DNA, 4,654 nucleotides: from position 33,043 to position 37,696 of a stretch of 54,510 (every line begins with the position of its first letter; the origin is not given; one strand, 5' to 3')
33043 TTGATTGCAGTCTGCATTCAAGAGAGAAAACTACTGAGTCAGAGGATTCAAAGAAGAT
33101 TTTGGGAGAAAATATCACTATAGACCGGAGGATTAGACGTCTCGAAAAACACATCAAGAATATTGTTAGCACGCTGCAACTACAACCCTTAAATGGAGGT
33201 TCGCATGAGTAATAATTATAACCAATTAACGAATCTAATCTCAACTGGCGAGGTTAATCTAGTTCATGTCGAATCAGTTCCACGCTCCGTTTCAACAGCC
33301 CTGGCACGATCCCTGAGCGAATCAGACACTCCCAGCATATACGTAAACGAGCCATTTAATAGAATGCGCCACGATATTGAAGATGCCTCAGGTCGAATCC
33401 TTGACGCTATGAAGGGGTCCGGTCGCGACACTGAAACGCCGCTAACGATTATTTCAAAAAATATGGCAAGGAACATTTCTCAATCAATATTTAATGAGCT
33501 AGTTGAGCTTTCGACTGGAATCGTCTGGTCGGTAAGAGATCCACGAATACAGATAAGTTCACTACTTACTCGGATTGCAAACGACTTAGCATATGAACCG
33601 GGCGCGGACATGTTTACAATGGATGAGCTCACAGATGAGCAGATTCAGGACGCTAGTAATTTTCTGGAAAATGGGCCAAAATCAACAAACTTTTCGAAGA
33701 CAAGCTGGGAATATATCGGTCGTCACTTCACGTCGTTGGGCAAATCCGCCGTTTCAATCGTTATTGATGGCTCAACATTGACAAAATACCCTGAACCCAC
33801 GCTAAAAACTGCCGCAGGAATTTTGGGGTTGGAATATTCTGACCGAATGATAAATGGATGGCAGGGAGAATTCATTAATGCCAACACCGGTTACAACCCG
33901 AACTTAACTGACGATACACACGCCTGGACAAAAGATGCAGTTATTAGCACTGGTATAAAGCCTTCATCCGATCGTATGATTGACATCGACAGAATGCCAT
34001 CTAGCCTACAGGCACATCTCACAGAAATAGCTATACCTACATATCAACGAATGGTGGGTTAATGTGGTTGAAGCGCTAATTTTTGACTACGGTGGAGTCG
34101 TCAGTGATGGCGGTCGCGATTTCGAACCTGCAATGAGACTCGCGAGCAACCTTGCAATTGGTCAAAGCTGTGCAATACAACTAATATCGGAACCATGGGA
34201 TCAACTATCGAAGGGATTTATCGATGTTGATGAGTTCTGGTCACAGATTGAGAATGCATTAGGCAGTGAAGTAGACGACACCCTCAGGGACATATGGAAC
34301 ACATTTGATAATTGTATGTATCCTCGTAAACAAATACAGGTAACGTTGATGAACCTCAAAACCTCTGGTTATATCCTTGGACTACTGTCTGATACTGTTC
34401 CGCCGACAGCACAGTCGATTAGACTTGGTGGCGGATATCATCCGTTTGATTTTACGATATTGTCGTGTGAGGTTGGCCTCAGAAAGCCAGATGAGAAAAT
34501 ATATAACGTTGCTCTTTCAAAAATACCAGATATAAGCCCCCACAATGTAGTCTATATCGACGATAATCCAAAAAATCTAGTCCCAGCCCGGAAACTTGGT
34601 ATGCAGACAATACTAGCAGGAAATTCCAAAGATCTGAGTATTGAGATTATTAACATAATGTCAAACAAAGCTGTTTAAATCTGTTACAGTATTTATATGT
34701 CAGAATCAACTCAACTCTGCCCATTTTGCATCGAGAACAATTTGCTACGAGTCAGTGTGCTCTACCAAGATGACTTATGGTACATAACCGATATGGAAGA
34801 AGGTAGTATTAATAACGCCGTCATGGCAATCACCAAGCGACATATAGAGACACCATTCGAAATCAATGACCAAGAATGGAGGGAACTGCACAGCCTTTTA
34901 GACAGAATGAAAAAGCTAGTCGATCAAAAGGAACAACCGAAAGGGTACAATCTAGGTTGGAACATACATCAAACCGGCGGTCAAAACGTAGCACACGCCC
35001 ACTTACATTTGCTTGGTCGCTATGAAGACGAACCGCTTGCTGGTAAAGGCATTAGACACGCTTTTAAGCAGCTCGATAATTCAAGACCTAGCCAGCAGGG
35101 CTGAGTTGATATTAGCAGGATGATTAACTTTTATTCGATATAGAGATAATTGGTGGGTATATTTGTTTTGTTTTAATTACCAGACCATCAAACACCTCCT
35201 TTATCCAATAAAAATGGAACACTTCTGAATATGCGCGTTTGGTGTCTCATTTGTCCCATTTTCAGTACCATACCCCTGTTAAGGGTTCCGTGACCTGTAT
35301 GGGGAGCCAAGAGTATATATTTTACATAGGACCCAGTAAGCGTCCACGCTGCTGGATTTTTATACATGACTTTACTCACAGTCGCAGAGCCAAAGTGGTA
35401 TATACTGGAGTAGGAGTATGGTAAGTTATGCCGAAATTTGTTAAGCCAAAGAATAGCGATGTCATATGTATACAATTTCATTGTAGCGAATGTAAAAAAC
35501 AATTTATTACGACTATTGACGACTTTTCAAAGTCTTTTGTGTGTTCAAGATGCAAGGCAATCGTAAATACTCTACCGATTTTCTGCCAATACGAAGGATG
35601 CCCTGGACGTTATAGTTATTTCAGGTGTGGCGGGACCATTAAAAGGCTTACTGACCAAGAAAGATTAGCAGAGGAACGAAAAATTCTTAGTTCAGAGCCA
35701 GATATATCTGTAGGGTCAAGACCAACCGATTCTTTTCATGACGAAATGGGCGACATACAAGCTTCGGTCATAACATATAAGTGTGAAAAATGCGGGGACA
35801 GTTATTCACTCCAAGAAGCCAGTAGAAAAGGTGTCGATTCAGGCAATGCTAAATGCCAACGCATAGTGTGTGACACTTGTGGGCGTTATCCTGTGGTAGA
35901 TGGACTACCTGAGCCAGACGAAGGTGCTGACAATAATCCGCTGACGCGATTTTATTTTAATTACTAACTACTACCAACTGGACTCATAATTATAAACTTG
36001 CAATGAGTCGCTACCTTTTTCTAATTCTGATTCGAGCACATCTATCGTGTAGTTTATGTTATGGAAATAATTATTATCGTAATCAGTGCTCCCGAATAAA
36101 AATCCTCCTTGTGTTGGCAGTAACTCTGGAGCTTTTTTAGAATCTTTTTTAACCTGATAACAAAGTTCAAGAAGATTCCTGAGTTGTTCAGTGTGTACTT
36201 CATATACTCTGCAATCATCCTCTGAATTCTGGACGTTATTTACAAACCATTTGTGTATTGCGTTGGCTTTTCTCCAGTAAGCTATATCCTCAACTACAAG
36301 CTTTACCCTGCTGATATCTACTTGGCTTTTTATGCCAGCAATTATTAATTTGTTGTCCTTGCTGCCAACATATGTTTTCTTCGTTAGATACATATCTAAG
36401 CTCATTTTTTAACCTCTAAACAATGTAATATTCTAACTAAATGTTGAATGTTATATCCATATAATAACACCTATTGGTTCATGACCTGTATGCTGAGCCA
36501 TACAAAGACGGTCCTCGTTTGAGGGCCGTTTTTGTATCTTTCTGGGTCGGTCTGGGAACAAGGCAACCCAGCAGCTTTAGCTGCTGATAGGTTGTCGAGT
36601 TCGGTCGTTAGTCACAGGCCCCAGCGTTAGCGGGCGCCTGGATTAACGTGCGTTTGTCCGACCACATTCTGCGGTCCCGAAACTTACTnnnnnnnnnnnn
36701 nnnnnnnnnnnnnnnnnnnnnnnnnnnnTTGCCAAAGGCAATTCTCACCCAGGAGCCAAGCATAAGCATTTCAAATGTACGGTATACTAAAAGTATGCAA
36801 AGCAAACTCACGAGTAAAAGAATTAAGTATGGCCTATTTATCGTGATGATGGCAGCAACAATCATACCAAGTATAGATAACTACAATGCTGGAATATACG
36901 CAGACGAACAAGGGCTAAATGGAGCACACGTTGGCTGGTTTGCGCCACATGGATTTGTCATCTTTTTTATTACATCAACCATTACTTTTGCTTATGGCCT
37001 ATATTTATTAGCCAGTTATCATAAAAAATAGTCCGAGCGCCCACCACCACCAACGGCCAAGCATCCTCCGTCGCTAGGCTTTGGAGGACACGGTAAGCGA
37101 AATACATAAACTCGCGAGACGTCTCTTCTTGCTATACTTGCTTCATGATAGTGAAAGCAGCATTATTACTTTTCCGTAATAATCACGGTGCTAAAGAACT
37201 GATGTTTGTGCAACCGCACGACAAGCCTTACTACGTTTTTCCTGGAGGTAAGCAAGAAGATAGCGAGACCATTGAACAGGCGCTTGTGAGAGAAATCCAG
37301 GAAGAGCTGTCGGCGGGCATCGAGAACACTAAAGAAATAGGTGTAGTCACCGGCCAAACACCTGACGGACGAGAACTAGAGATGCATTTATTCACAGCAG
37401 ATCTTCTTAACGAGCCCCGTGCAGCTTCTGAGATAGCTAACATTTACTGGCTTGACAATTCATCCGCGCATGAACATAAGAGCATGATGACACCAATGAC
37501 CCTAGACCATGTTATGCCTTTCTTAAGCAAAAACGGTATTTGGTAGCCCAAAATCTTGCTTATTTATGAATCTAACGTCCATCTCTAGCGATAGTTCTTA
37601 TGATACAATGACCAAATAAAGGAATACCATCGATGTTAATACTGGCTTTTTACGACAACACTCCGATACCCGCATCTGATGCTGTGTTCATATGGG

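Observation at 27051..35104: Ten-gene coupled operon on a mobile island: candidate pathway for a phosphoramidate or PAPS-like activated-group donor, built from an unusual part set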

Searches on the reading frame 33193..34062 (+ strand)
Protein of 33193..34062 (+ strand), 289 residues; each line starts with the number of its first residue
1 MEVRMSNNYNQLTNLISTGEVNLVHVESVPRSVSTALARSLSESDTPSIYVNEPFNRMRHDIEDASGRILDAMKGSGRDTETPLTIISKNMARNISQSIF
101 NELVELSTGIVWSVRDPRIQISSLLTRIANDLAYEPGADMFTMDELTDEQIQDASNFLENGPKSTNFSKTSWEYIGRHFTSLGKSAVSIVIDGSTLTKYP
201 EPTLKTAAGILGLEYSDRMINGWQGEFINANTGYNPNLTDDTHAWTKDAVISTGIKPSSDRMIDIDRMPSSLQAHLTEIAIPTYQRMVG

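Call 3: search_protein_families(library=pfam, proteins=[window:33193-34062:+], max_evalue=0.1)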
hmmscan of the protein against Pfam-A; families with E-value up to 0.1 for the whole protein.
window:33193-34062:+ (289 aa): 0 families

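Call 4: search_protein_families(library=ncbifam, proteins=[window:33193-34062:+], max_evalue=0.1)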
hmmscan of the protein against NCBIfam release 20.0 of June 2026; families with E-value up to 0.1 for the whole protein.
window:33193-34062:+ (289 aa): 0 families

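Call 10: search_protein_families(library=padloc, proteins=[window:33193-34062:+], max_evalue=0.01)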
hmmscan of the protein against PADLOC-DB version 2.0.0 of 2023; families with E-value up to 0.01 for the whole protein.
window:33193-34062:+ (289 aa): 0 families

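Call 11: search_protein_families(library=phrogs, proteins=[window:33193-34062:+], max_evalue=0.01)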
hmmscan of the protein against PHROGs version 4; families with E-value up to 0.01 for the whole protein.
window:33193-34062:+ (289 aa): 0 families

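Call 32: find_homologous_proteins(query=window:33193-34062:+, max_evalue=0.001)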
Query window:33193-34062:+ (289 aa): 55 proteins with E <= 0.001 among 1245 candidates.
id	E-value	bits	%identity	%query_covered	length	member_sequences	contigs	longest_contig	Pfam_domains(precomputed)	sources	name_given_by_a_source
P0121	1.9e-183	626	100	99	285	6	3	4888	-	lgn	-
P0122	5.7e-168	575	93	99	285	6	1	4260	-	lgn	-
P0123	4.8e-163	559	90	99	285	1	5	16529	-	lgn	-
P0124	6.2e-154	529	84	99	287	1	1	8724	-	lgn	-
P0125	3.7e-145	500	80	98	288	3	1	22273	-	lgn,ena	-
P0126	2.4e-141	488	77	98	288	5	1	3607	-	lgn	-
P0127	1.2e-140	486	77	98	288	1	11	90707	-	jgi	jgi:hypothetical protein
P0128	1.4e-134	466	71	98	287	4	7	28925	-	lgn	-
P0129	2.1e-129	449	89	80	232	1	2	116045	-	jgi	jgi:hypothetical protein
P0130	5.2e-128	444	69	98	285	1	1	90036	-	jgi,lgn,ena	-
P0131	1.2e-117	410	65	97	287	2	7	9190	-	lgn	-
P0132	2.5e-104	366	59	98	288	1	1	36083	-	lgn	-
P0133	2.0e-103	363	57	98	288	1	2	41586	-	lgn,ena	-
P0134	2.2e-103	363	58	98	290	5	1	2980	-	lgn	-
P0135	1.2e-102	361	57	98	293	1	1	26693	-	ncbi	-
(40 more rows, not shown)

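Call 35: search_solved_structures(query=A2, max_evalue=10, show_alignments=2)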
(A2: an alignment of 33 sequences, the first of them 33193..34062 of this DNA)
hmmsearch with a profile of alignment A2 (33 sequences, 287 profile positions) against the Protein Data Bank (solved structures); distinct sequences matched with E-value up to 10: 7.
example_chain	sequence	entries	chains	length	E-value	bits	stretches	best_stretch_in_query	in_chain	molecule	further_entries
4gbm_A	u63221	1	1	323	0.15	14.7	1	174-223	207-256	CurM Sulfotransferase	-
1zpd_A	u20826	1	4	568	0.35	13.5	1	143-204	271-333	PYRUVATE DECARBOXYLASE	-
4zp1_A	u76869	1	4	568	0.44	13.1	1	143-204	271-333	Pyruvate decarboxylase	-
2wva_A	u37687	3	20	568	0.44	13.1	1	143-204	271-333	PYRUVATE DECARBOXYLASE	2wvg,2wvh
3oe1_A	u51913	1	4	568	0.44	13.1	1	143-204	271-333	Pyruvate decarboxylase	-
5tma_A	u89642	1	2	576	0.46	13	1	143-204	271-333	Pyruvate decarboxylase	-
4gox_A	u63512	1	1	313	1.1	11.8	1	189-221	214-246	Polyketide synthase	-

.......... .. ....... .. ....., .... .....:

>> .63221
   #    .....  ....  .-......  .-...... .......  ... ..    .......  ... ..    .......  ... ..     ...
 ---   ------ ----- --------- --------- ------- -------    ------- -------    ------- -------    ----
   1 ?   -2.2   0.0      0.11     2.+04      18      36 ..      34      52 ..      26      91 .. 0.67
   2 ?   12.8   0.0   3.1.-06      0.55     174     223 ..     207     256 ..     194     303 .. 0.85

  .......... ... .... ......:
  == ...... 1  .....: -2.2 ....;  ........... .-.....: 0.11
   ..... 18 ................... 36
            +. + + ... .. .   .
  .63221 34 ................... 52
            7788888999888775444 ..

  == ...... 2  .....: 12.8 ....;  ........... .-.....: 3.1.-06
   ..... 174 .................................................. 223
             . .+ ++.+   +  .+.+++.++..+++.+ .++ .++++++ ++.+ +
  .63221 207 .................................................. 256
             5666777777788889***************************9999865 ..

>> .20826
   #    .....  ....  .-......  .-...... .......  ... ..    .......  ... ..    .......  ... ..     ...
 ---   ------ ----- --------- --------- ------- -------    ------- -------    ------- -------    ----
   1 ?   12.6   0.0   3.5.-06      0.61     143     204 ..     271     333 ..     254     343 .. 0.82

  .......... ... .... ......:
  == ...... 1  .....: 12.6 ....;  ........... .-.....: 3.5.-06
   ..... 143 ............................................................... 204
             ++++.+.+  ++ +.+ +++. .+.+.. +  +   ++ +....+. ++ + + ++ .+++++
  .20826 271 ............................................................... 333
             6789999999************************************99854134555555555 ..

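Call 36: search_protein_families(library=pfam, alignment_id=A2, max_evalue=0.01)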
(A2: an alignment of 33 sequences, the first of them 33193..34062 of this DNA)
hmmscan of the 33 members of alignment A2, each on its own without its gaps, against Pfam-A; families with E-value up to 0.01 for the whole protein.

A. member 1, window:33193-34062:+ (289 aa): 0 families

B. families by the number of members that match (of 33 scanned): 3 families
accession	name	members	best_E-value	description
PF19798.5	Sulfotransfer_5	15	3.7e-07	Sulfotransferase domain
PF13469.12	Sulfotransfer_3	5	0.00024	Sulfotransferase family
PF03721.20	UDPG_MGDP_dh_N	3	0.0022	UDP-glucose/GDP-mannose dehydrogenase family, NAD binding domain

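Call 44: predict_structure(alignment_id=A2)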
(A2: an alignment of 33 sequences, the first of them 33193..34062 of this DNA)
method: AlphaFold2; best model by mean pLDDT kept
length: 289 residues; sequences in the alignment: 33
mean_pLDDT: 90.7   pTM: 0.89
mean pLDDT of the five models: 90.7, 90.0, 88.9, 87.5, 86.3
residues with pLDDT >= 90: 211; 70-90: 62; 50-70: 11; < 50: 5
segments of 3 or more residues with pLDDT < 50: 1-5
pLDDT, mean of each block of 10 residues (from residue 1): 64 95 95 92 96 78 90 84 94 92 93 97 96 89 95 98 92 97 87 96 98 97 87 67 81 89 95 98 97
secondary structure, 60 per line:
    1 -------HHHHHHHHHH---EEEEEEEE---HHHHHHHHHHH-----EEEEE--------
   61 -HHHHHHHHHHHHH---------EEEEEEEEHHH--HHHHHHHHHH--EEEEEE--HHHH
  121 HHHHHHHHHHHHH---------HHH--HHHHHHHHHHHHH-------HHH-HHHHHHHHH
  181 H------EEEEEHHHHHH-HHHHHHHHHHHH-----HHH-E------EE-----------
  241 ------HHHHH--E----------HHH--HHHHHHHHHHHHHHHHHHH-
elements in order: H8-17 E21-28 H32-42 E48-52 H62-74 E84-91 H97-106 E109-114 H117-133 H148-160 H172-181 E188-192 H193-198 H200-211 H247-251 H270-288

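Call 50: fold_search(model_id=the predicted structure, library=pdb)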
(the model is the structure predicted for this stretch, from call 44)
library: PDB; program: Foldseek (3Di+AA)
matches with E <= 10: 1223; with E <= 0.001: 31
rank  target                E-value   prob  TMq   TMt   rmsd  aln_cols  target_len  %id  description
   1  4gbm                  2.2e-05  1.00  0.43  0.44   8.7       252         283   16  Sulfotransferase Domain from the Curacin Biosynthetic Pathway (released 2012-10-17)
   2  3mgb_B                7.4e-05  1.00  0.35  0.38   8.3       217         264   15  Teg 12 Ternary Structure Complexed with PAP and the Teicoplanin Aglycone (released 2010-06-09)
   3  5x2b_E                9.9e-05  1.00  0.41  0.42   7.5       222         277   14  Crystal structure of mouse sulfotransferase SULT7A1 complexed with PAP (released 2018-03-28)
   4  3mgb_A                1.2e-04  1.00  0.38  0.38   9.7       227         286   10  Teg 12 Ternary Structure Complexed with PAP and the Teicoplanin Aglycone (released 2010-06-09)
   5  3ap3_D                1.3e-04  1.00  0.41  0.41  12.7       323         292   14  Crystal structure of human tyrosylprotein sulfotransferase-2 complexed with PAP (released 2011-10-26)
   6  3ap3_B                1.5e-04  1.00  0.39  0.39   6.9       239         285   15  Crystal structure of human tyrosylprotein sulfotransferase-2 complexed with PAP (released 2011-10-26)
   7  3ap3_C                1.8e-04  1.00  0.38  0.39   6.8       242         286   14  Crystal structure of human tyrosylprotein sulfotransferase-2 complexed with PAP (released 2011-10-26)
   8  3ap1_A                1.8e-04  1.00  0.46  0.45   8.4       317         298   14  Crystal structure of human tyrosylprotein sulfotransferase-2 complexed with PAP and C4 peptide (released 2011-10-26)
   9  5wrj_C                1.8e-04  1.00  0.45  0.47   8.4       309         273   12  Crystal structure of human tyrosylprotein sulfotransferase-1 complexed with PAP and gastrin peptide (released 2017-09-06)
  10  2ovb                  2.0e-04  0.99  0.36  0.40  10.8       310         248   13  Crystal Structure of StaL-sulfate complex (released 2007-02-27)
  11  5wri_A                2.5e-04  1.00  0.49  0.51   7.2       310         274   10  Crystal structure of human tyrosylprotein sulfotransferase-1 complexed with PAP and C4 peptide (released 2017-09-13)
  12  5x2b_J                2.8e-04  1.00  0.46  0.48   7.5       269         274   13  Crystal structure of mouse sulfotransferase SULT7A1 complexed with PAP (released 2018-03-28)
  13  9wwe                  2.8e-04  1.00  0.47  0.45   8.4       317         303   13  Crystal structure of human tyrosylprotein sulfotransferase 2 (TPST2) in cation-bound state (released 2025-12-31)
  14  8xjq                  2.8e-04  1.00  0.38  0.37   8.0       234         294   12  Crystal structure of a sulfotransferase S4 in complex with PAP and PNPS (released 2024-12-25)
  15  2gwh_A                3.0e-04  1.00  0.39  0.40  11.4       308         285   11  Human Sulfotranferase SULT1C2 in complex with PAP and pentachlorophenol (released 2006-05-16)
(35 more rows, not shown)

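Call 108: find_related_loci(query=A2, collection=viral_contigs, flank=6000)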
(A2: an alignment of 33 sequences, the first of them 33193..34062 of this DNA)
Query A2 (289 aa) in viral_contigs; peptide patterns used: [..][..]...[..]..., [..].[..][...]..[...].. (x = any residue, [..] = any of these).
57 stretches matched a pattern, but none encodes a relative of the query by tblastn (E <= 1e-3).

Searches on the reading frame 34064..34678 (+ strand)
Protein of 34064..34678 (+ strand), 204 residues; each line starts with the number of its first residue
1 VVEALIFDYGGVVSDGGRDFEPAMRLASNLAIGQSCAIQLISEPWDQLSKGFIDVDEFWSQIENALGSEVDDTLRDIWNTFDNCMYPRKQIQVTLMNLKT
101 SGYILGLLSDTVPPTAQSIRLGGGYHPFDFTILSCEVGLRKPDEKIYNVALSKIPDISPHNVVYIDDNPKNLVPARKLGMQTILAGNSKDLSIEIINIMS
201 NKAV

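Call 3: search_protein_families(library=pfam, proteins=[window:34064-34678:+], max_evalue=0.1)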
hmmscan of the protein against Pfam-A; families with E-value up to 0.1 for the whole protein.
window:34064-34678:+ (204 aa): 3 families
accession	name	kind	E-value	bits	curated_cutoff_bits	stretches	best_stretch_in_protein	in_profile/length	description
PF13419.12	HAD_2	-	8.9e-11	42.7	23.8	1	78-184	69-177/178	Haloacid dehalogenase-like hydrolase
PF00702.32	Hydrolase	-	3.9e-09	37.6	26.4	1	3-179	2-191/191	haloacid dehalogenase-like hydrolase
PF13242.12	Hydrolase_like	-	0.018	15.4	22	1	139-185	2-48/75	HAD-hyrolase-like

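Call 4: search_protein_families(library=ncbifam, proteins=[window:34064-34678:+], max_evalue=0.1)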
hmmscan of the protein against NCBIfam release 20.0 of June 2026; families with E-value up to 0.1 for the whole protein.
window:34064-34678:+ (204 aa): 18 families
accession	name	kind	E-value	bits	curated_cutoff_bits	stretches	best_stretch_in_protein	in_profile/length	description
TIGR02247.1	HAD-1A3-hyp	subfamily_domain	1.6e-19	70.5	125.4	1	2-191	2-201/211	epoxide hydrolase N-terminal domain-like phosphatase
TIGR02252.1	DREG-2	subfamily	3e-12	46.7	155.2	1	69-184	86-203/203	HAD hydrolase, REG-2-like, family IA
TIGR02253.1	CTE7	subfamily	3.2e-12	46.7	169.75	1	68-190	76-199/221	TIGR02253 family HAD-type hydrolase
TIGR01509.1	HAD-SF-IA-v3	subfamily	2.6e-10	40.7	29.4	1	130-184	102-153/154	HAD-IA family hydrolase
NF006991.0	PRK09456.1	equivalog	2.9e-09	36.9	295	1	129-187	129-186/199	glucose-1-phosphatase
TIGR02254.1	YjjG_YfnB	equivalog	4.1e-08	33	159.9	1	128-191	139-202/223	YjjG family noncanonical pyrimidine nucleotidase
TIGR01993.1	Pyr-5-nucltdase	equivalog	2.3e-06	27.5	142.9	1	139-184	138-182/183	pyrimidine 5'-nucleotidase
NF006976.0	PRK09449.1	equivalog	8e-06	25.5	183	1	117-183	124-193/225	pyrimidine 5'-nucleotidase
TIGR01549.1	HAD-SF-IA-v1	subfamily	2e-05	25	23.3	1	78-178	51-148/149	HAD-IA family hydrolase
NF053830.1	RUBPPhHalo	equivalog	8.2e-05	22.3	330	1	77-190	94-208/234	ribulose-1,5-bisphosphate 5-phosphatase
TIGR01428.1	HAD_type_II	equivalog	0.00023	21.2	125.4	1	92-183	97-188/197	haloacid dehalogenase type II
TIGR01454.1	AHBA_synth_RP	hypoth_equivalog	0.00036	20.2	246.65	1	93-188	82-177/205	AHBA synthesis associated protein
TIGR01681.1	HAD-SF-IIIC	subfamily_domain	0.0014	19.5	35.75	1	86-172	33-125/132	HAD-IIIC family phosphatase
NF009804.0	PRK13288.1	equivalog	0.0027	17.2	218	1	61-183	56-179/215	pyrophosphatase PpaX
TIGR01662.1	HAD-SF-IIIA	subfamily_domain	0.019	15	44.6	1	129-184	79-137/141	HAD-IIIA family hydrolase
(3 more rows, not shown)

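Call 10: search_protein_families(library=padloc, proteins=[window:34064-34678:+], max_evalue=0.01)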
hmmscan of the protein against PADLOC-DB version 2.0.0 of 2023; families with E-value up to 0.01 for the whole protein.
window:34064-34678:+ (204 aa): 0 families

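Call 11: search_protein_families(library=phrogs, proteins=[window:34064-34678:+], max_evalue=0.01)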
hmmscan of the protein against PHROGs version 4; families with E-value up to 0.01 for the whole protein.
window:34064-34678:+ (204 aa): 2 families
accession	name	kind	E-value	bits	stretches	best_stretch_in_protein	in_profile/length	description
phrog_8468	-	other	7.2e-08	33.5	1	70-197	77-204/221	HAD-superfamily hydrolase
phrog_14393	-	other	0.002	19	1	88-191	100-207/219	hydrolase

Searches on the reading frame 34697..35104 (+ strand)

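Call 3: search_protein_families(library=pfam, proteins=[window:34697-35104:+], max_evalue=0.1)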
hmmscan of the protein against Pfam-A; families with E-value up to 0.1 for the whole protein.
window:34697-35104:+ (135 aa): 4 families
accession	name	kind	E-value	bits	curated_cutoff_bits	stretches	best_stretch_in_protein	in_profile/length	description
PF01230.28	HIT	-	2.3e-10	41.4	21.5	1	20-110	7-97/98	HIT domain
PF11969.13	DcpS_C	-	3.7e-06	27.8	24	1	10-109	4-103/114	Scavenger mRNA decapping enzyme C-term binding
PF22863.1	TraI_middle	-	0.047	14.3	27.6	1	31-71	5-44/89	TraI-like middle domain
PF17249.8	DUF5318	-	0.094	12.9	31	0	3-39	48-84/131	Family of unknown function (DUF5318)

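Call 4: search_protein_families(library=ncbifam, proteins=[window:34697-35104:+], max_evalue=0.1)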
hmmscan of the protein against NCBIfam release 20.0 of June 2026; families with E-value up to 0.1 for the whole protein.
window:34697-35104:+ (135 aa): 3 families
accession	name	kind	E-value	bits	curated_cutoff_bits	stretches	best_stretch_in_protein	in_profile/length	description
NF052622.1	ATPAdlTfActino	equivalog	4.8e-06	26.2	290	1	42-110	75-144/176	ATP adenylyltransferase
NF007965.0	PRK10687.1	equivalog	7.1e-06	26.1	206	1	19-114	17-113/119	purine nucleoside phosphoramidase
NF045834.1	M_plasma_HinT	exception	8.9e-05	23.3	130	1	19-106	12-99/102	histidine triad protein HinT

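Call 10: search_protein_families(library=padloc, proteins=[window:34697-35104:+], max_evalue=0.01)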
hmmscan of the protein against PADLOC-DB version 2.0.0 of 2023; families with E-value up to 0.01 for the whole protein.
window:34697-35104:+ (135 aa): 1 family
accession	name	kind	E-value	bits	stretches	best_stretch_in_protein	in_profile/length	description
PDLC00441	ThsC2|ThsC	-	6.5e-09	33.8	1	6-110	12-117/148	HIT family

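Call 11: search_protein_families(library=phrogs, proteins=[window:34697-35104:+], max_evalue=0.01)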
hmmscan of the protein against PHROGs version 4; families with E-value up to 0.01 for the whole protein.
window:34697-35104:+ (135 aa): 2 families
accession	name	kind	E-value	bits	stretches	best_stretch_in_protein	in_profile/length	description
phrog_19494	-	unknown function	2.6e-14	54.4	1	37-111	33-107/120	-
phrog_3962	-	unknown function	0.0024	18.6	1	8-112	5-108/145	-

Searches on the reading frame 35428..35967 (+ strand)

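Call 68: search_protein_families(library=pfam, proteins=[window:35428-35967:+], max_evalue=0.01)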
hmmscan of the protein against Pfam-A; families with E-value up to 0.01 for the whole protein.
window:35428-35967:+ (179 aa): 3 families
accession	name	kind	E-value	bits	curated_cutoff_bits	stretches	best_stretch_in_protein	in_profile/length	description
PF25206.1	DUF7836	-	0.00027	21.2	26.7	1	15-44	6-38/59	Domain of unknown function (DUF7836)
PF18439.7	zf_UBZ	-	0.0039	17.2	25.6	0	116-129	2-15/32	Ubiquitin-Binding Zinc Finger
PF01155.25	HypA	-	0.0082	16.6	28.9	0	110-154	64-95/112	Hydrogenase/urease nickel incorporation, metallochaperone, hypA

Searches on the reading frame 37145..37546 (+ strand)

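Call 111: search_protein_families(library=pfam, proteins=[window:37145-37546:+], max_evalue=0.001)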
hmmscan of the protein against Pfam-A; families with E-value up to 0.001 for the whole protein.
window:37145-37546:+ (133 aa): 1 family
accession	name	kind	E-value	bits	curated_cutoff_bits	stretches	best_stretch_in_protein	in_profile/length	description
PF00293.34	NUDIX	-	8.2e-12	45.7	21.1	1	4-108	4-118/134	NUDIX domain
